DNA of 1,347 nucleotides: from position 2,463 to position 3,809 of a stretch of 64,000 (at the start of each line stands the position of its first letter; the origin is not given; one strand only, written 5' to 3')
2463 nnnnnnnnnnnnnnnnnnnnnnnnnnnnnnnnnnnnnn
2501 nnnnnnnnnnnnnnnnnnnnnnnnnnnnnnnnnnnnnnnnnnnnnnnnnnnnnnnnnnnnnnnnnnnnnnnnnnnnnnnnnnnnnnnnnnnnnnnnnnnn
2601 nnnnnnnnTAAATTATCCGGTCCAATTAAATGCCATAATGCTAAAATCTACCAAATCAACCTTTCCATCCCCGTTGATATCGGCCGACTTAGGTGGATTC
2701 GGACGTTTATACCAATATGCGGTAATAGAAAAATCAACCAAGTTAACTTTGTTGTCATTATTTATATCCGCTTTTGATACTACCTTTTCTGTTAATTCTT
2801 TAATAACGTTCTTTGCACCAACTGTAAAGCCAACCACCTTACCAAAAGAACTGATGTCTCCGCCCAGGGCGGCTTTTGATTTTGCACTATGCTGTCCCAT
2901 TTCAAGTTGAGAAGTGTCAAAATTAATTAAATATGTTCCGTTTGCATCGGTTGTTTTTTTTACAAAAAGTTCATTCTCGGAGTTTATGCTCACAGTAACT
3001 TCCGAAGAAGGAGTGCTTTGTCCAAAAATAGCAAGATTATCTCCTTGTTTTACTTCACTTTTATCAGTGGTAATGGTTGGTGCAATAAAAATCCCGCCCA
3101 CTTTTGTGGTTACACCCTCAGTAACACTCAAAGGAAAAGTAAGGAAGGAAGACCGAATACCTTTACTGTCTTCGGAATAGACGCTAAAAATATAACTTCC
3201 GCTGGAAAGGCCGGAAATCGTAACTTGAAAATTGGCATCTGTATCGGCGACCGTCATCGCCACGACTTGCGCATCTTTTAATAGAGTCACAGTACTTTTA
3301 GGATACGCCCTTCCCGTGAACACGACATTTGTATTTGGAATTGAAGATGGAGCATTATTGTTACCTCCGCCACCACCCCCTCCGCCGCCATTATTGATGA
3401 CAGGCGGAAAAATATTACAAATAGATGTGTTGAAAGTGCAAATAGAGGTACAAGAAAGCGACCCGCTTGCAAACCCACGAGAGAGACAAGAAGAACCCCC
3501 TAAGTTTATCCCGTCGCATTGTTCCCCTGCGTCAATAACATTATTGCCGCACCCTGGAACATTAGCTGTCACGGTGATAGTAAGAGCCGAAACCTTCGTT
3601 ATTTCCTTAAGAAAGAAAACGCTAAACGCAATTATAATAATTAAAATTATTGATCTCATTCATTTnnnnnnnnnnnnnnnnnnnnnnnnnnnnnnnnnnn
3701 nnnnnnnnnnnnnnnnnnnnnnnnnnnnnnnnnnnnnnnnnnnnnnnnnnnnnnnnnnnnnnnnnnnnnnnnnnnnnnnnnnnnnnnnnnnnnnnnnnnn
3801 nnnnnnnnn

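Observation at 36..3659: Cohesin-dockerin surface module: two cohesin-like anchored proteins followed by a dockerin protein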

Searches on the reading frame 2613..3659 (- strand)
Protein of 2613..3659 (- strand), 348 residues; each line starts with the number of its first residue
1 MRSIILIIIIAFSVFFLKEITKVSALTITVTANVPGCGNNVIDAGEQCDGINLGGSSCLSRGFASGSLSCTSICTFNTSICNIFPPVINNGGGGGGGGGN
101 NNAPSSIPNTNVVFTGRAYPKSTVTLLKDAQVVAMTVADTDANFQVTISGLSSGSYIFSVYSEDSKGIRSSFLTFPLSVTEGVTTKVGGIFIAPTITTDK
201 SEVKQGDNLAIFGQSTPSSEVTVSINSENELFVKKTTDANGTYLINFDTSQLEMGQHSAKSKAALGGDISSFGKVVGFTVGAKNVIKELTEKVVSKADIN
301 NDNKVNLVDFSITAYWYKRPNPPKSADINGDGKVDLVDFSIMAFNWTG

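Call 3: search_protein_families(library=pfam, proteins=[window:2613-3659:-], max_evalue=0.1)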
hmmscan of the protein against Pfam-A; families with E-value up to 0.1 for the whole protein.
window:2613-3659:- (348 aa): 10 families
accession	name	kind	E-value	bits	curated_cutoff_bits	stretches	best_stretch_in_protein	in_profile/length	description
PF17936.7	Big_6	-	2.2e-10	41.1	27.6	2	107-174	10-78/83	Bacterial Ig domain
PF00404.24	Dockerin_1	-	1.6e-07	31.9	22.9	1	297-342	2-52/57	Dockerin type I domain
PF00036.39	EF-hand_1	-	0.0013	18.6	25.4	0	326-340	9-23/29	EF hand domain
PF13499.12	EF-hand_7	-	0.0033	18.2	30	0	282-310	34-62/67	EF-hand domain pair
PF18962.6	Por_Secre_tail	-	0.01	16.6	27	0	134-166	36-68/75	Secretion system C-terminal sorting domain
PF16389.11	DUF4998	-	0.016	15.2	29.1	1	126-171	54-101/199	Domain of unknown function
PF11974.14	bMG3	-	0.018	15.5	34.9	0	215-258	25-69/103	Bacterial alpha-2-macroglobulin MG3 domain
PF17210.9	SdrD_B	-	0.019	15.6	29.7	0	219-257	25-60/112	SdrD B-like domain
PF07495.19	Y_Y_Y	-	0.093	13.1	26.6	0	139-170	24-54/65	Y_Y_Y domain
PF13833.12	EF-hand_8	-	0.095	12.9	28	0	326-344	34-52/54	EF-hand domain pair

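Call 4: search_protein_families(library=ncbifam, proteins=[window:2613-3659:-], max_evalue=0.1)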
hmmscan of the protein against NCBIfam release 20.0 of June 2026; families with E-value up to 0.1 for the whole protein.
window:2613-3659:- (348 aa): 1 family
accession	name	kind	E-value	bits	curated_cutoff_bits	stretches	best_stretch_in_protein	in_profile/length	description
NF045517.1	halo_surf_dom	domain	0.0042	17.2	40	1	199-256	2-66/88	BGTF surface domain-containing protein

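Call 20: find_homologous_proteins(query=window:2613-3659:-)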
Query window:2613-3659:- (348 aa): 2744 proteins with E <= 0.001 among 6441 candidates; the best 120 are listed.
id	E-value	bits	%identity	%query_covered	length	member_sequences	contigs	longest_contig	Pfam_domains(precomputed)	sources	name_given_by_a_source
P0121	1.0e-221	753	100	100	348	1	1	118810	PF00404.25,PF17936.8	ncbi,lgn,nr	ncbi:hypothetical protein HY311_01500 [Candidatus Nomurabacteria bacterium]|nr:hypothetical protein 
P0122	1.1e-187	641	85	100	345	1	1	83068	PF00404.25,PF17936.8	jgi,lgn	jgi:hypothetical protein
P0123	3.0e-171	587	78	96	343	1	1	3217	PF00404.25,PF17936.8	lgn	-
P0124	1.5e-154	532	70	99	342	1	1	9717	PF00404.25,PF17936.8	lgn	-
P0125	1.5e-148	513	69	100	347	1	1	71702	PF00404.25,PF17936.8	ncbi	ncbi:MAG: dockerin type I repeat-containing protein [Patescibacteria group bacterium]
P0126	1.5e-147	509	68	100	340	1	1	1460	PF00404.25,PF17936.8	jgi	jgi:hypothetical protein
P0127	2.2e-147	509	71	94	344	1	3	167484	PF00404.25,PF17936.8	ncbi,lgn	-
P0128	4.0e-147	508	68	100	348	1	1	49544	PF17936.8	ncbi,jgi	jgi:hypothetical protein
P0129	2.5e-146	505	68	100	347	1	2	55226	PF00404.25,PF17936.8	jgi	jgi:hypothetical protein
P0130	2.8e-145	502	71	93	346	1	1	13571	PF00404.25,PF17936.8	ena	-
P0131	1.0e-143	497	66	100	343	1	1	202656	PF00404.25,PF17936.8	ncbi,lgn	-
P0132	1.3e-143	496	66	100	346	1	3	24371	PF00404.25,PF17936.8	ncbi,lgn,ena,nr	ncbi:MAG: hypothetical protein EXS50_02705 [Candidatus Taylorbacteria bacterium]|nr:hypothetical pro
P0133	3.5e-143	495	70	93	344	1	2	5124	PF00404.25,PF17936.8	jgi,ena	-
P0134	4.2e-143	495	66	99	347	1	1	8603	PF00404.25,PF17936.8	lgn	-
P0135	1.1e-141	490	67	96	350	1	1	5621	PF17936.8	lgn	-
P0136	1.2e-141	490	69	94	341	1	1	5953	PF00404.25,PF17936.8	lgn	-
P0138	1.1e-140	487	65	94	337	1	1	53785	PF00404.25,PF17936.8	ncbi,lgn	-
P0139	2.6e-138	479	64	99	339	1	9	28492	PF00404.25,PF17936.8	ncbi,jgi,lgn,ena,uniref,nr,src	ncbi:hypothetical protein A2914_03090 [Candidatus Nomurabacteria bacterium RIFCSPLOWO2_01_FULL_41_21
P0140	2.7e-138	479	62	99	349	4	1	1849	PF00404.25,PF17936.8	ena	-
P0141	7.1e-138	478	67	93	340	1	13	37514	PF00404.25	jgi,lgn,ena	-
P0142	3.3e-137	475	64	97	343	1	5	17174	PF00404.25,PF17936.8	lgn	-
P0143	1.4e-136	473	66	94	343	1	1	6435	PF00404.25,PF17936.8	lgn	-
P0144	1.4e-136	473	65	93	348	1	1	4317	PF00404.25,PF13517.13,PF17936.8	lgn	-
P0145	1.6e-136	473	63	99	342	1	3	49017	PF00404.25,PF17936.8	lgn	-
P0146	5.2e-136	471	64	99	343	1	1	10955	PF00404.25,PF17936.8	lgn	-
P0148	1.7e-135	470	64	98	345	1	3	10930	PF00404.25,PF17936.8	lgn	-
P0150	3.0e-135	469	60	96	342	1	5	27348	PF00404.25,PF17936.8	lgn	-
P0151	9.4e-135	467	62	99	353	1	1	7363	PF00404.25,PF17936.8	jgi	jgi:hypothetical protein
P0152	3.7e-134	465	64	93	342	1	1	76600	PF00404.25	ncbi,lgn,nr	ncbi:hypothetical protein HY972_02825 [Candidatus Kaiserbacteria bacterium]|nr:hypothetical protein 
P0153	9.3e-134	464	63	99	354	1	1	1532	PF00404.25,PF17936.8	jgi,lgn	jgi:hypothetical protein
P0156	2.1e-132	460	61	100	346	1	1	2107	PF00404.25,PF17936.8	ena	-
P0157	3.5e-132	459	61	99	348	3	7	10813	PF00404.25,PF17936.8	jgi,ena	-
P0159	8.8e-132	458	61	100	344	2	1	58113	PF00404.25,PF17936.8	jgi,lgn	jgi:hypothetical protein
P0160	1.3e-131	457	62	99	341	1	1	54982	PF00404.25,PF17936.8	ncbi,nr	ncbi:MAG: dockerin type I repeat-containing protein [Candidatus Wolfebacteria bacterium]|nr:dockerin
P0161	1.5e-131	457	61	99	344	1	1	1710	PF00404.25,PF17936.8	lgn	-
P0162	2.6e-131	456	61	99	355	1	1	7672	PF00404.25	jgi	jgi:hypothetical protein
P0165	7.4e-131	455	62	99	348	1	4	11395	PF00404.25,PF17936.8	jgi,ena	-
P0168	5.1e-130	452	58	96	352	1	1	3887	PF00404.25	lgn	-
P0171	1.0e-129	451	60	100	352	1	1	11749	PF00404.25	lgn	-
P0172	1.2e-129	451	60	99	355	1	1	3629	PF00404.25,PF17936.8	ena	-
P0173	3.0e-129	449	57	100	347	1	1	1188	PF00404.25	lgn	-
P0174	5.0e-129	449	61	97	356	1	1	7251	PF00404.25,PF17936.8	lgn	-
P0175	6.5e-129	448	62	93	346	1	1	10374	PF00404.25,PF17936.8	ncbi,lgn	-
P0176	1.3e-128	447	59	99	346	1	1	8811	PF00404.25,PF17936.8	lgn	-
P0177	1.7e-128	447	60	99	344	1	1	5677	PF00404.25,PF17936.8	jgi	jgi:hypothetical protein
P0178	2.1e-128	446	62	93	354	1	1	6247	PF00404.25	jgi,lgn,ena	-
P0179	2.4e-128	446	64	94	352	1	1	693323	PF00404.25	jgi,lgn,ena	-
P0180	3.5e-128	446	61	99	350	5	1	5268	PF00404.25,PF17936.8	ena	-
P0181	3.9e-128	446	58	100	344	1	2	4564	PF00404.25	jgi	jgi:hypothetical protein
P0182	4.1e-128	445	62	100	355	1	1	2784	PF00404.25,PF17936.8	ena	-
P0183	4.1e-128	445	61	98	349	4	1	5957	PF00404.25,PF17936.8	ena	-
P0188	2.3e-127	443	59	99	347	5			PF00404.25,PF17936.8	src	-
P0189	2.6e-127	443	62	99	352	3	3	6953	PF00404.25,PF17936.8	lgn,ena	-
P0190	2.9e-127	443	59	99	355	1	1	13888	PF00404.25,PF17936.8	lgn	-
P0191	2.9e-127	443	60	99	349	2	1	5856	PF00404.25,PF17936.8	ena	-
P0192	3.6e-127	442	57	100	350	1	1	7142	PF00404.25,PF17936.8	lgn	-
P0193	3.9e-127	442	60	97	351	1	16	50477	PF00404.25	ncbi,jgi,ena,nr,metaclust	ncbi:MAG: Clostripain-related protein [Parcubacteria group bacterium GW2011_GWA1_40_21]|nr:MAG: Clos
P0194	4.0e-127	442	57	99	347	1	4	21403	PF00404.25,PF17936.8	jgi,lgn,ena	jgi:hypothetical protein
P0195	5.2e-127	442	58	99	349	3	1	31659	PF00404.25,PF17936.8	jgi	jgi:hypothetical protein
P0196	5.4e-127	442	57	100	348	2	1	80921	PF00404.25,PF17936.8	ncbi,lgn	-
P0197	5.4e-127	442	62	93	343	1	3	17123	PF00404.25,PF17936.8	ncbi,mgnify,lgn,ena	mgnify:CR=1 FL=1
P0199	7.3e-127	441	63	93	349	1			PF00404.25,PF17936.8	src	-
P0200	7.6e-127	441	63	91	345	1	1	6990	PF00404.25,PF17936.8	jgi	jgi:hypothetical protein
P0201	7.7e-127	441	59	98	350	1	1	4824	PF00404.25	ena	-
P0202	1.1e-126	441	61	94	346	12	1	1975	PF00404.25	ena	-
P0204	2.0e-126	440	60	99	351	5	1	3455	PF00404.25,PF17936.8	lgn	-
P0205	2.2e-126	440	56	100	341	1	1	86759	PF00404.25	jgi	jgi:hypothetical protein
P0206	2.2e-126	440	59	99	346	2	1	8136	PF00404.25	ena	-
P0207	4.3e-126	439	62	98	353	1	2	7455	PF00404.25,PF17936.8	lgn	-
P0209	5.6e-126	438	60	94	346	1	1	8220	PF00404.25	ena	-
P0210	6.0e-126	438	62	92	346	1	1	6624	PF00404.25,PF17936.8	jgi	jgi:hypothetical protein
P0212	8.1e-126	438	58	93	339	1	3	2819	PF00404.25,PF17936.8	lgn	-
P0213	1.7e-125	437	60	93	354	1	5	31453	PF00404.25,PF17936.8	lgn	-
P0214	2.0e-125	437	57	100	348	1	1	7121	PF00404.25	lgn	-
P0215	2.2e-125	437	59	99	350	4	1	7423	PF00404.25,PF17936.8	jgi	jgi:hypothetical protein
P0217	4.4e-125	436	61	93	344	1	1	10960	PF00404.25,PF17936.8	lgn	-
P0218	4.7e-125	435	58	99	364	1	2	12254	PF00404.25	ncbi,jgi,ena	-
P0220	6.3e-125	435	63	90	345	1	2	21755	PF00404.25,PF17936.8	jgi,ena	-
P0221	6.8e-125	435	60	97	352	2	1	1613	PF00404.25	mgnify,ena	mgnify:CR=1 FL=1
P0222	1.1e-124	434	60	100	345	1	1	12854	PF00404.25,PF17936.8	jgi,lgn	jgi:hypothetical protein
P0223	1.3e-124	434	56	98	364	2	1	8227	PF00404.25,PF17936.8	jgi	-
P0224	4.1e-124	432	60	94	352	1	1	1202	PF00404.25,PF17936.8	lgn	-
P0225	4.7e-124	432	60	100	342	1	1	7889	PF00404.25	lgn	-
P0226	5.4e-124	432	58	99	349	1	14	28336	PF00404.25,PF17936.8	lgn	-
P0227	6.0e-124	432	62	93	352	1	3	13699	PF00404.25,PF19077.7,PF17936.8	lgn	-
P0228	8.1e-124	431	59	99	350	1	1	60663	PF00404.25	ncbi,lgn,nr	ncbi:MAG: hypothetical protein Q8N21_00410 [bacterium]|nr:hypothetical protein [bacterium]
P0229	1.0e-123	431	58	100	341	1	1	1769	PF00404.25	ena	-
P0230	1.1e-123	431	61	90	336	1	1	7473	PF00404.25,PF17936.8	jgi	-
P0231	1.7e-123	430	58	99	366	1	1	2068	PF00404.25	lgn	-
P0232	2.5e-123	430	60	93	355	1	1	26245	PF00404.25,PF17936.8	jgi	-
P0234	4.1e-123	429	60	93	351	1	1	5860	PF00404.25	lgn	-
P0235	4.1e-123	429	57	94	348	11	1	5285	PF00404.25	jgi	-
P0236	7.7e-123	428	62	93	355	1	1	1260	PF00404.25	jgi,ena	-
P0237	8.3e-123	428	57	99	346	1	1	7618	PF00404.25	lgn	-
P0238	1.1e-122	428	57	99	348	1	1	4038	PF00404.25,PF17936.8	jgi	-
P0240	2.0e-122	427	59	94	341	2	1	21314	PF00404.25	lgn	-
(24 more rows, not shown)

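Call 25: find_encoding_contigs(protein=P0179, flank=10000, max_places=2)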
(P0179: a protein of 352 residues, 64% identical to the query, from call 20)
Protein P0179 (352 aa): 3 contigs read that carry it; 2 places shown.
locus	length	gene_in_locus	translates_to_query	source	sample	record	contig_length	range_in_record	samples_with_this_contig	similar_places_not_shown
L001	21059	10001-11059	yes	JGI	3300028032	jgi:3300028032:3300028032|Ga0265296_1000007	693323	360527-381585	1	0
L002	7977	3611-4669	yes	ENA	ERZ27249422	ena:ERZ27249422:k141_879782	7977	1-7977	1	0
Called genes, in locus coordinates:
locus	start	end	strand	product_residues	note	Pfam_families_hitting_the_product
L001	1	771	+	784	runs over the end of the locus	-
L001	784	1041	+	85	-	PF01197:Ribosomal_L31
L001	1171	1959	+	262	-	PF03462:PCRF, PF00472:RF-1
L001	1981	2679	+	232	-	PF00318:Ribosomal_S2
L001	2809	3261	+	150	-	PF25025:EF-Ts_N (faint), PF00889:EF_TS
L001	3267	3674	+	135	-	-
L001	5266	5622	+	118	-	-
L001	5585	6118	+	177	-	-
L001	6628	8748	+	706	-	-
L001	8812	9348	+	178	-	-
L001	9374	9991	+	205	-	-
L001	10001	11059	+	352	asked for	PF00404:Dockerin_1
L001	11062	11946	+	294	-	-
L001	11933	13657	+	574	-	PF19077:Big_13 (faint)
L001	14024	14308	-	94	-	-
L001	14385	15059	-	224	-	-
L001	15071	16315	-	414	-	PF13506:Glyco_transf_21, PF03142:Chitin_synth_2 (faint), PF00535:Glycos_transf_2, PF10111:Glyco_tranf_2_2, PF13641:Glyco_tranf_2_3, PF13632:Glyco_trans_2_3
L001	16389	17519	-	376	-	PF01409:tRNA-synt_2d, PF03147:FDX-ACB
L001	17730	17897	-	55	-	-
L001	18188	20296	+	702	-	PF02518:HATPase_c, PF00204:DNA_gyraseB, PF01751:Toprim, PF00986:DNA_gyraseB_C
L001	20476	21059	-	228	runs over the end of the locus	-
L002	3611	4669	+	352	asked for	PF00404:Dockerin_1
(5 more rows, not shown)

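Call 26: find_encoding_contigs(protein=P0160, flank=10000, max_places=2)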
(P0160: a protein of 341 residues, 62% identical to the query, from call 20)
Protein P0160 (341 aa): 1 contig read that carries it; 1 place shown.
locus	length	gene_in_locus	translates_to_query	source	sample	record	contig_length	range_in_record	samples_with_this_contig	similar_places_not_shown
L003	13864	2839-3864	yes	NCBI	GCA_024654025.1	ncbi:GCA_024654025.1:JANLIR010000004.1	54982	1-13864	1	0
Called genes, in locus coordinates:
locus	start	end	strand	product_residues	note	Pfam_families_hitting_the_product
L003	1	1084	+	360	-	?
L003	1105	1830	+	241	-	-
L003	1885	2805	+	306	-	-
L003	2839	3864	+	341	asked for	PF17936:Big_6 (faint), PF00404:Dockerin_1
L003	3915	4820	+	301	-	-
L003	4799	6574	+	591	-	PF19077:Big_13 (faint)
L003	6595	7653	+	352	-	PF00733:Asn_synthase (weak), PF02540:NAD_synthase (faint), PF02568:ThiI (weak), PF03054:tRNA_Me_trans, PF20259:tRNA_Me_trans_M, PF20258:tRNA_Me_trans_C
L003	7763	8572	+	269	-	-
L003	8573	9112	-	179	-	-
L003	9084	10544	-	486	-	PF01425:Amidase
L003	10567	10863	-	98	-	PF02686:GatC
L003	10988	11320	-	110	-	-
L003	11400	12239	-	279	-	PF01026:TatD_DNase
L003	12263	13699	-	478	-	PF00133:tRNA-synt_1, PF01406:tRNA-synt_1e (weak), PF09334:tRNA-synt_1g, PF00133:tRNA-synt_1, PF01406:tRNA-synt_1e (weak)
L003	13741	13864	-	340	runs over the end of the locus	PF01594:AI-2E_transport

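Call 34: find_related_loci(query=A2, collection=genome_contigs, flank=10000)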
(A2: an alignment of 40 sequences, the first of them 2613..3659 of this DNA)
Query A2 (348 aa) in genome_contigs; peptide patterns used: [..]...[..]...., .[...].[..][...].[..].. (x = any residue, [..] = any of these).
576 stretches matched a pattern; 541 encode a relative of the query (tblastn E <= 1e-3); the best 80 are kept; 80 distinct loci.
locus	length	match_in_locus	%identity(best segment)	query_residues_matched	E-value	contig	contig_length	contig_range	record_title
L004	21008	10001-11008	68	6-348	3e-144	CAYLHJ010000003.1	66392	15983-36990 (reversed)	MAG TPA_asm: uncultured Candidatus Saccharibacteria bacterium isolate SRP287051_co2_172 genome assembly, contig: NODE_96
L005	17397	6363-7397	68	1-348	2e-143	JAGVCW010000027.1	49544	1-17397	MAG: Candidatus Paceibacterota bacterium isolate WC_11 c_000000128608, whole genome shotgun sequence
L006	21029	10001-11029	66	1-348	1e-141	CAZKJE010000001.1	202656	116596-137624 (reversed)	MAG TPA_asm: uncultured Candidatus Saccharibacteria bacterium isolate binchicken_co110_376 genome assembly, contig: NODE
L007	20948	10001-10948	65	23-348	4e-139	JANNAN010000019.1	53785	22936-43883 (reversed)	MAG: Candidatus Taylorbacteria bacterium isolate OTE_78_metabat_459 OTE_78_k141_3348839, whole genome shotgun sequence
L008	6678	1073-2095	65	6-348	2e-135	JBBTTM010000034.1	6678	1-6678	MAG: Patescibacteria group bacterium isolate H52-bin113_1 H52_bin113_1_000000000034, whole genome shotgun sequence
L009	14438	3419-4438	62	1-348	5e-134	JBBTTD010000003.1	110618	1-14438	MAG: Patescibacteria group bacterium isolate H41-bin002_1 H41_bin002_1_000000000003, whole genome shotgun sequence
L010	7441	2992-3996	62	7-348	2e-131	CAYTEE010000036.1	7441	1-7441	MAG TPA_asm: uncultured Candidatus Saccharibacteria bacterium isolate SRP050083_co2_44 genome assembly, contig: NODE_865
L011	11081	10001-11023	59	1-348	3e-131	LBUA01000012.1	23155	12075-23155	MAG: Parcubacteria group bacterium GW2011_GWD2_38_12 US71_C0012, whole genome shotgun sequence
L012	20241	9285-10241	64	25-348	6e-131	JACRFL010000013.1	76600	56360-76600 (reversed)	MAG: Candidatus Kaiserbacteria bacterium isolate NC_groundwater_1724_Pr3_B-0.1um_57_17 SR-2_scaffold_141_3155596, whole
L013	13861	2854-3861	62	5-348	2e-130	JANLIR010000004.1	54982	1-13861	MAG: Candidatus Wolfebacteria bacterium isolate S40-20 k99_439123, whole genome shotgun sequence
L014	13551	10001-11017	59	1-348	3e-130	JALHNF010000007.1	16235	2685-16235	MAG: Candidatus Paceibacterota bacterium isolate Bin_53_2_2 c_000000014149, whole genome shotgun sequence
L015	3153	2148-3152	59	2-348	2e-134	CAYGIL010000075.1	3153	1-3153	MAG TPA_asm: uncultured Candidatus Saccharibacteria bacterium isolate ERP113451_co3_28 genome assembly, contig: NODE_375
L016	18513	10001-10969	61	25-348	4e-127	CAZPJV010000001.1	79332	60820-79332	MAG TPA_asm: uncultured Candidatus Saccharibacteria bacterium isolate binchicken_co251_138 genome assembly, contig: NODE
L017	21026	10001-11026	59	3-348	2e-125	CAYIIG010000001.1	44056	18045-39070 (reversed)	MAG TPA_asm: uncultured Candidatus Saccharibacteria bacterium isolate ERP119705_co20_252 genome assembly, contig: NODE_6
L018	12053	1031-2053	60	4-348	4e-125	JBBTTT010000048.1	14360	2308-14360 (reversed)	MAG: Patescibacteria group bacterium isolate H51-bin197_1 H51_bin197_1_000000000048, whole genome shotgun sequence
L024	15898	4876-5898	53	4-348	2e-119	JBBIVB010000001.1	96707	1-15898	MAG: Candidatus Veblenbacteria bacterium isolate PBS170224_bin_67 NODE_25_length_96707_cov_5.155010, whole genome shotgu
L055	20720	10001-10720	68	108-348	4e-108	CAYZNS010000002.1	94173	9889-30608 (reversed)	MAG TPA_asm: uncultured Candidatus Saccharibacteria bacterium isolate binchicken_co21_230 genome assembly, contig: NODE_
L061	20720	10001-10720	67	108-348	2e-107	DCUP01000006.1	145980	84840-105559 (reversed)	MAG TPA_asm: Patescibacteria group bacterium UBA2211 UBA2211_contig_11687, whole genome shotgun sequence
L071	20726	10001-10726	66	106-347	6e-106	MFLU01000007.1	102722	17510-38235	MAG: Candidatus Kaiserbacteria bacterium RIFCSPLOWO2_01_FULL_50_24 rifcsplowo2_01_scaffold_1446, whole genome shotgun se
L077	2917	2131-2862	65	104-348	5e-108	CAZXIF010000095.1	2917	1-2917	MAG TPA_asm: uncultured Gammaproteobacteria bacterium isolate binchicken_co203_499 genome assembly, contig: k141_3413041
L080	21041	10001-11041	50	2-348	3e-104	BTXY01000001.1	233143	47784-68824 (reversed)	MAG: Candidatus Microsyncoccus archaeolyticus PMX.50 DNA, sequence1, whole genome shotgun sequence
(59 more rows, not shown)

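Call 56: search_protein_families(library=ncbifam, proteins=[L001:6628-8748:+, L001:8812-9348:+, L001:9374-9991:+, L003:1105-1830:+, L003:71-1084:+, L080:7757-9223:+, L080:9222-9989:+, L024:3425-3952:+, L024:4060-4677:+], max_evalue=0.01)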
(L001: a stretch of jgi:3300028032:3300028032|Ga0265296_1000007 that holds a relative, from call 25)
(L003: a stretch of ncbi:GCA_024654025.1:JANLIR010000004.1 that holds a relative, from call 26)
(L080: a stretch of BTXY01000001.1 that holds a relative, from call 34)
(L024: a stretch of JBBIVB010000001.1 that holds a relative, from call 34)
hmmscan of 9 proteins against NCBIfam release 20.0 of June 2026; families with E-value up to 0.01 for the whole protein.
L001:6628-8748:+ (706 aa): 0 families

L001:8812-9348:+ (178 aa): 0 families

L001:9374-9991:+ (205 aa): 1 family
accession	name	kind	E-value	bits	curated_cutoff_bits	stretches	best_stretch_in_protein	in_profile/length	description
NF033506.0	PACE-CTERM-PROT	exception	9.9e-05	21.2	110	1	59-123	506-564/627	putative S-layer protein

L003:1105-1830:+ (241 aa): 0 families

L003:71-1084:+ (337 aa): 0 families

L080:7757-9223:+ (488 aa): 0 families

L080:9222-9989:+ (255 aa): 0 families

L024:3425-3952:+ (175 aa): 1 family
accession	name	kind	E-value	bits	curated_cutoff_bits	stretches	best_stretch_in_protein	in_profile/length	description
TIGR01541.1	tape_meas_lam_C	equivalog_domain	0.0084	15.3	104.75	1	82-127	132-177/332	phage tail tape measure protein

L024:4060-4677:+ (205 aa): 0 families

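Call 57: search_protein_families(library=pfam, proteins=[L001:6628-8748:+, L001:8812-9348:+, L001:9374-9991:+, L003:1105-1830:+, L003:71-1084:+, L080:7757-9223:+, L080:9222-9989:+, L024:3425-3952:+, L024:4060-4677:+], max_evalue=0.01)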
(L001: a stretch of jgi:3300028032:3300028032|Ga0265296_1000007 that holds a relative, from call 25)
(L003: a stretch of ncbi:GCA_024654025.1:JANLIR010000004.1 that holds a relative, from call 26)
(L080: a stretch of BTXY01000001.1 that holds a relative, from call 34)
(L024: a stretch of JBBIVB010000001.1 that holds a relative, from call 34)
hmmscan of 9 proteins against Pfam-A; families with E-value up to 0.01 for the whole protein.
L001:6628-8748:+ (706 aa): 0 families

L001:8812-9348:+ (178 aa): 0 families

L001:9374-9991:+ (205 aa): 2 families
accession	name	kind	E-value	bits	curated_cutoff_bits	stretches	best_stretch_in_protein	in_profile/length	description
PF06280.18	fn3_5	-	0.00028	22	27.6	1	85-119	52-86/112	Fn3-like domain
PF10633.15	NPCBM_assoc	-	0.0027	18.3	24.4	1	87-122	32-69/78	NPCBM-associated, NEW3 domain of alpha-galactosidase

L003:1105-1830:+ (241 aa): 0 families

L003:71-1084:+ (337 aa): 0 families

L080:7757-9223:+ (488 aa): 0 families

L080:9222-9989:+ (255 aa): 0 families

L024:3425-3952:+ (175 aa): 0 families

L024:4060-4677:+ (205 aa): 2 families
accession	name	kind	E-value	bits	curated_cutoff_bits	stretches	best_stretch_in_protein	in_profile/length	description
PF10633.15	NPCBM_assoc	-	0.0011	19.5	24.4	1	88-130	32-76/78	NPCBM-associated, NEW3 domain of alpha-galactosidase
PF06280.18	fn3_5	-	0.0048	18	27.6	1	56-125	16-94/112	Fn3-like domain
